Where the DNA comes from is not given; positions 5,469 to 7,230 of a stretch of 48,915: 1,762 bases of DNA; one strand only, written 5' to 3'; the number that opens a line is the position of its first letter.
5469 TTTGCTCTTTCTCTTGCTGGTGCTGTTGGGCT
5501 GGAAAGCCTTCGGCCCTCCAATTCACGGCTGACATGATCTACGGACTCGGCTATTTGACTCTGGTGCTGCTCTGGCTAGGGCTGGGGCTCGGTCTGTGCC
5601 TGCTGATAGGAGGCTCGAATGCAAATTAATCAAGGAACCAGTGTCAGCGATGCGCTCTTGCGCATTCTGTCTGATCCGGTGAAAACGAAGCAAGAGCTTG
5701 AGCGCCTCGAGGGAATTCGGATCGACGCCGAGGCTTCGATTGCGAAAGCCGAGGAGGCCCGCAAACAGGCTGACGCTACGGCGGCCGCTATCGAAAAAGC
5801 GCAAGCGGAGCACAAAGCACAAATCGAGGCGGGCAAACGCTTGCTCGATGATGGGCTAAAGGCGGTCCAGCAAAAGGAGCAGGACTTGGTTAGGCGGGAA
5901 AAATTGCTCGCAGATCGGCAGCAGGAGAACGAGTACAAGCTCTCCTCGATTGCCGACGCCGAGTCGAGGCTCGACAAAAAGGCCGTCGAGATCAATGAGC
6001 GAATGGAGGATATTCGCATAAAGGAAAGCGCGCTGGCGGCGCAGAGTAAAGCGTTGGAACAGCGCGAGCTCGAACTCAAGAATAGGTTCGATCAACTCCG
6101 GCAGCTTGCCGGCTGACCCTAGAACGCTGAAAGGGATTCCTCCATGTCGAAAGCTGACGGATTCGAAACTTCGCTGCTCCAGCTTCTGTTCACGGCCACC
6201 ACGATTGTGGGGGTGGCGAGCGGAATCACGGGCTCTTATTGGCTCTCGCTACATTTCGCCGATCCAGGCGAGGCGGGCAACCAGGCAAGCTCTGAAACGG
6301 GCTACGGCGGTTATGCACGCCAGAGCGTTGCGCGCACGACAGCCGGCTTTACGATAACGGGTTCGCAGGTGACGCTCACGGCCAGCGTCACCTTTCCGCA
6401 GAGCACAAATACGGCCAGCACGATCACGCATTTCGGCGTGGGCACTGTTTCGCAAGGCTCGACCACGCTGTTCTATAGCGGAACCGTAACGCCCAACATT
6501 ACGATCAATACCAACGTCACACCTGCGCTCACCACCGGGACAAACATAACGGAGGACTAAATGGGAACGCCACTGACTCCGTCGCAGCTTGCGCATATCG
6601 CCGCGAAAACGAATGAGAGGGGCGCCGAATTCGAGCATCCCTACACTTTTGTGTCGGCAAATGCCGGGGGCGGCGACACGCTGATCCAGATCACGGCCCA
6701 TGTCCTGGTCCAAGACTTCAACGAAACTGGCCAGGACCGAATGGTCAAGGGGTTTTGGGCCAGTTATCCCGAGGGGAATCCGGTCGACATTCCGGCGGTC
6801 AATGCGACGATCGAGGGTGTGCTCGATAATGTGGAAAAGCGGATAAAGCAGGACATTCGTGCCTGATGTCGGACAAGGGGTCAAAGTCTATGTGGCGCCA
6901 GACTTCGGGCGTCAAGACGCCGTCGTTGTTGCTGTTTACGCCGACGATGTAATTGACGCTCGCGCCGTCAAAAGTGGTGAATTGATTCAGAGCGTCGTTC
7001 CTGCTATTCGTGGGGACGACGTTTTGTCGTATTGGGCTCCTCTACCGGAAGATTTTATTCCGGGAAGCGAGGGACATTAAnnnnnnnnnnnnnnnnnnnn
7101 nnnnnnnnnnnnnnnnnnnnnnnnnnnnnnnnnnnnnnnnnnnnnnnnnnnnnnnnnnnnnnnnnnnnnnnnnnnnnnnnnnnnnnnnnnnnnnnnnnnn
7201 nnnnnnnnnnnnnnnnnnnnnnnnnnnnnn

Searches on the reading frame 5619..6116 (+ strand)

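Call 6: search_protein_families(library=pfam, proteins=[window:5619-6116:+], max_evalue=0.1)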
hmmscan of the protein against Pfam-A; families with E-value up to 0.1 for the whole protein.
window:5619-6116:+ (165 aa): 0 families

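Call 7: search_protein_families(library=phrogs, proteins=[window:5619-6116:+], max_evalue=0.1)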
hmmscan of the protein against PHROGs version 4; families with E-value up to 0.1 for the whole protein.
window:5619-6116:+ (165 aa): 2 families
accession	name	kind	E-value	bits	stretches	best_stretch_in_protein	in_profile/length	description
phrog_34708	-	unknown function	0.045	14.6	1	22-73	70-121/126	-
phrog_37249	-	DNA, RNA and nucleotide metabolism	0.061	11.7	1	43-117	233-307/1525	helicase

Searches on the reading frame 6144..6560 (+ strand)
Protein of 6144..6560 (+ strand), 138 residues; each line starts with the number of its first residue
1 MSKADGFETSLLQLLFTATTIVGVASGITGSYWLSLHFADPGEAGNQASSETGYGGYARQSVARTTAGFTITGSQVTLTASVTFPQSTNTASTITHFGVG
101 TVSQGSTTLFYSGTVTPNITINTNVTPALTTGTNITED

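Call 6: search_protein_families(library=pfam, proteins=[window:6144-6560:+], max_evalue=0.1)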
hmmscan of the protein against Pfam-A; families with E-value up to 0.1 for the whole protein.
window:6144-6560:+ (138 aa): 2 families
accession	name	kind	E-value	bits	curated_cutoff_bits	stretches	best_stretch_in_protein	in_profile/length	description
PF23140.1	Gp80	-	1.5e-12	48.4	27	1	28-132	22-123/128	Podophage GP4 fiber I protein gp80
PF07474.17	G2F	-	0.032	14.4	23.5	1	63-105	69-110/184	G2F domain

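Call 7: search_protein_families(library=phrogs, proteins=[window:6144-6560:+], max_evalue=0.1)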
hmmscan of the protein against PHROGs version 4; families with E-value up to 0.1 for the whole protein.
window:6144-6560:+ (138 aa): 1 family
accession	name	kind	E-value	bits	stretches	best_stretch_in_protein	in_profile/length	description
phrog_240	-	head and packaging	1.4e-12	48.9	1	32-134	82-185/200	head protein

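Call 20: search_dna_similar(query=window:6144-6560:+, collection=phages, mode=protein, max_rows=25, max_evalue=0.001)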
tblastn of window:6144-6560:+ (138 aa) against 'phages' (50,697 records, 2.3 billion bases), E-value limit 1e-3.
Records with a match: 12; places in all: 12; records where one place covers at least 80% of the query: 10.
Best place of each record, by identity: <60% 12.
By first word of the organism name: Caudoviricetes 4; Microcystis 2; Sphingobium 2; Pseudanabaena 2; Citromicrobium 1; uncultured 1.
By host as written in the record: - 5; Microcystis aeruginosa 2; Sphingobium sp. IP1 2; Citromicrobium bathyomarinum JL1366 1; Pseudanabaena sp. KCZY-C8 1; Pseudanabaena sp. 1.
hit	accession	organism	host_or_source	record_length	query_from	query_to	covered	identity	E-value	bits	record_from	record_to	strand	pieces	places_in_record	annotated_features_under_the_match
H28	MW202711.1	Caudoviricetes sp.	Manatee Spring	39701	1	138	100%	53.5%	1e-30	120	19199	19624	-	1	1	hypothetical protein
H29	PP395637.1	Microcystis phage Mae-JY04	Microcystis aeruginosa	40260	1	138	100%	47.9%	2e-25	105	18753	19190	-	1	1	hypothetical protein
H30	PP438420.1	Microcystis phage Mae-JY28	Microcystis aeruginosa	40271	1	138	100%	47.9%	2e-25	105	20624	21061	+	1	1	hypothetical protein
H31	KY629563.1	Sphingobium phage Lacusarx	Sphingobium sp. IP1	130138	1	138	100%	46.5%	1e-17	83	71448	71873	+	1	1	hypothetical protein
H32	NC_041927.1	Sphingobium phage Lacusarx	Sphingobium sp. IP1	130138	1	138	100%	46.5%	1e-17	83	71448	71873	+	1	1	head protein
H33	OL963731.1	Citromicrobium phage vB_CbaS-RXM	Citromicrobium bathyomarinum JL1366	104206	1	138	100%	43.0%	3e-17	82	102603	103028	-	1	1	hypothetical protein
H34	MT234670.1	Pseudanabaena phage PA-SR01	Pseudanabaena sp. KCZY-C8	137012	1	113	82%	40.7%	5e-18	84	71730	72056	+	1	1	hypothetical protein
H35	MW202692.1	Caudoviricetes sp.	Manatee Spring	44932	1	113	82%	40.0%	1e-21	95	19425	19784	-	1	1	hypothetical protein (x2)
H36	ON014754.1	Pseudanabaena phage Pam2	Pseudanabaena sp.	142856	1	113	82%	39.8%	1e-16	81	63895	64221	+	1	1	hypothetical protein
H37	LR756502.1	uncultured phage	metagenomic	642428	1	113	82%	38.1%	3e-12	68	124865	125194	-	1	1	record has no annotation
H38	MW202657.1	Caudoviricetes sp.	Manatee Spring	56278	30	113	61%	47.6%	1e-13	72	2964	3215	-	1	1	hypothetical protein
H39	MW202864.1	Caudoviricetes sp.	Manatee Spring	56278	30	113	61%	47.6%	1e-13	72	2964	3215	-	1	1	hypothetical protein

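Call 22: get_annotated_region(hit=H29, flank=8000)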
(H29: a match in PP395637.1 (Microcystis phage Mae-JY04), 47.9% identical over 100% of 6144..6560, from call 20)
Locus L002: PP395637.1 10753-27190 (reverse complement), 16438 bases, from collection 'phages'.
description: Microcystis phage Mae-JY04, complete genome.
organism: Microcystis phage Mae-JY04 (NCBI taxid 3126651)
taxonomy: Viruses; Duplodnaviria; Heunggongvirae; Uroviricota; Caudoviricetes
host: Microcystis aeruginosa; source: -; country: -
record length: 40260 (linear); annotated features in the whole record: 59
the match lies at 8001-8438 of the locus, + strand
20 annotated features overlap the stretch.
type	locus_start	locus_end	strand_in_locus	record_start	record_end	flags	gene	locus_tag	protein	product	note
CDS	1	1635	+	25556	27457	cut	-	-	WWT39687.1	hypothetical protein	-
CDS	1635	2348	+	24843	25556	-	-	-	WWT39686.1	hypothetical protein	-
CDS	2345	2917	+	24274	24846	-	-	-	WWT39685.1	hypothetical protein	-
CDS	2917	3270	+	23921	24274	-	-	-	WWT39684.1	hypothetical protein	-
CDS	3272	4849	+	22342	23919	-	-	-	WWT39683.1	hypothetical protein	-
CDS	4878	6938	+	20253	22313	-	-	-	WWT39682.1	hypothetical protein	-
CDS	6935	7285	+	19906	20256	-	-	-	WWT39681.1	hypothetical protein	-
CDS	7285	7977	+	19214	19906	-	-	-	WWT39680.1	peptidoglycan binding protein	-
CDS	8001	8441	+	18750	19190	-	-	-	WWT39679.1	hypothetical protein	-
CDS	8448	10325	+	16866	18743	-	-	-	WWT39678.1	hypothetical protein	-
CDS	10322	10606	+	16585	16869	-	-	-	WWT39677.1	hypothetical protein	-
CDS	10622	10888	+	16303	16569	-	-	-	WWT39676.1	hypothetical protein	-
CDS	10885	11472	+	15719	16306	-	-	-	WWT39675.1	hypothetical protein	-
CDS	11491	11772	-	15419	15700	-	-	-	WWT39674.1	hypothetical protein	-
CDS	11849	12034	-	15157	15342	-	-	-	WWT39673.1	hypothetical protein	-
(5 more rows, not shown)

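Call 34: search_solved_structures(query=window:6144-6560:+, max_evalue=1, show_alignments=1)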
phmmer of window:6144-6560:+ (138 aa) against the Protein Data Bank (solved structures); distinct sequences matched with E-value up to 1: 1.
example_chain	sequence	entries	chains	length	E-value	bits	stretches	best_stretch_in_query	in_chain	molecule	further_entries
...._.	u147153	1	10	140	0.00051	23.5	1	21-113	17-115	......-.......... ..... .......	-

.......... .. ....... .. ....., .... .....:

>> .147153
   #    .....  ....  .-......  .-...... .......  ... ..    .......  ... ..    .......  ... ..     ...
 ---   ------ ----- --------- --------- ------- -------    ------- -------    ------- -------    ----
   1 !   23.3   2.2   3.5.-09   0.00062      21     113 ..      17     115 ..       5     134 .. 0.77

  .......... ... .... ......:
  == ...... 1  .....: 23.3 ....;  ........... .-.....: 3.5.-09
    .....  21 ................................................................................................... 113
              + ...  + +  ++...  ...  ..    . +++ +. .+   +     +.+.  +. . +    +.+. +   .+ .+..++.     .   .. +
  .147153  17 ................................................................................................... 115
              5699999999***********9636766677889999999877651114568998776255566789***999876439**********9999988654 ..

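Call 71: search_protein_families(library=pfam, proteins=[L002:8448-10322:+], max_evalue=0.01)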
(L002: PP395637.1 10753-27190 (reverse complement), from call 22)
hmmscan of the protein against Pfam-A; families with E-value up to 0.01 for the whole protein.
L002:8448-10322:+ (625 aa): 0 families

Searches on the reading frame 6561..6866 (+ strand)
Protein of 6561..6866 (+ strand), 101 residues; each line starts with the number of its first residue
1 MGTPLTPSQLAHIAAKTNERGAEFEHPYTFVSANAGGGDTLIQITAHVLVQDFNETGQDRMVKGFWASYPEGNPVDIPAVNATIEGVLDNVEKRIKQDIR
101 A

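Call 6: search_protein_families(library=pfam, proteins=[window:6561-6866:+], max_evalue=0.1)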
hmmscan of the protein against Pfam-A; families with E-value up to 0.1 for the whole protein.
window:6561-6866:+ (101 aa): 0 families

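Call 7: search_protein_families(library=phrogs, proteins=[window:6561-6866:+], max_evalue=0.1)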
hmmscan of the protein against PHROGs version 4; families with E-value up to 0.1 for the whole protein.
window:6561-6866:+ (101 aa): 0 families

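Call 35: search_solved_structures(query=window:6561-6866:+, max_evalue=5)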
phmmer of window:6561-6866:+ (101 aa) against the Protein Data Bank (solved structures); distinct sequences matched with E-value up to 5: 1.
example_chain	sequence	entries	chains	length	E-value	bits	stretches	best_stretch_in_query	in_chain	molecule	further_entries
3gas_A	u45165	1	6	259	0.6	13.7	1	18-69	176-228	heme oxygenase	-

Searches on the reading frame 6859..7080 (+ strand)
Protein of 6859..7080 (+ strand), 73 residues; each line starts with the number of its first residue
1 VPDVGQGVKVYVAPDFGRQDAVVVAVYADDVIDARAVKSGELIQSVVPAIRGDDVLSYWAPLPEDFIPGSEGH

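Call 6: search_protein_families(library=pfam, proteins=[window:6859-7080:+], max_evalue=0.1)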
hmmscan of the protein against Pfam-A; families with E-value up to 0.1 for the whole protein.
window:6859-7080:+ (73 aa): 0 families

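Call 7: search_protein_families(library=phrogs, proteins=[window:6859-7080:+], max_evalue=0.1)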
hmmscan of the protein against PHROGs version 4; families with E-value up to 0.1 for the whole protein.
window:6859-7080:+ (73 aa): 1 family
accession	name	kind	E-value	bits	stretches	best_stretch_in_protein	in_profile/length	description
phrog_1856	-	unknown function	0.031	15.3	1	20-55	12-45/62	-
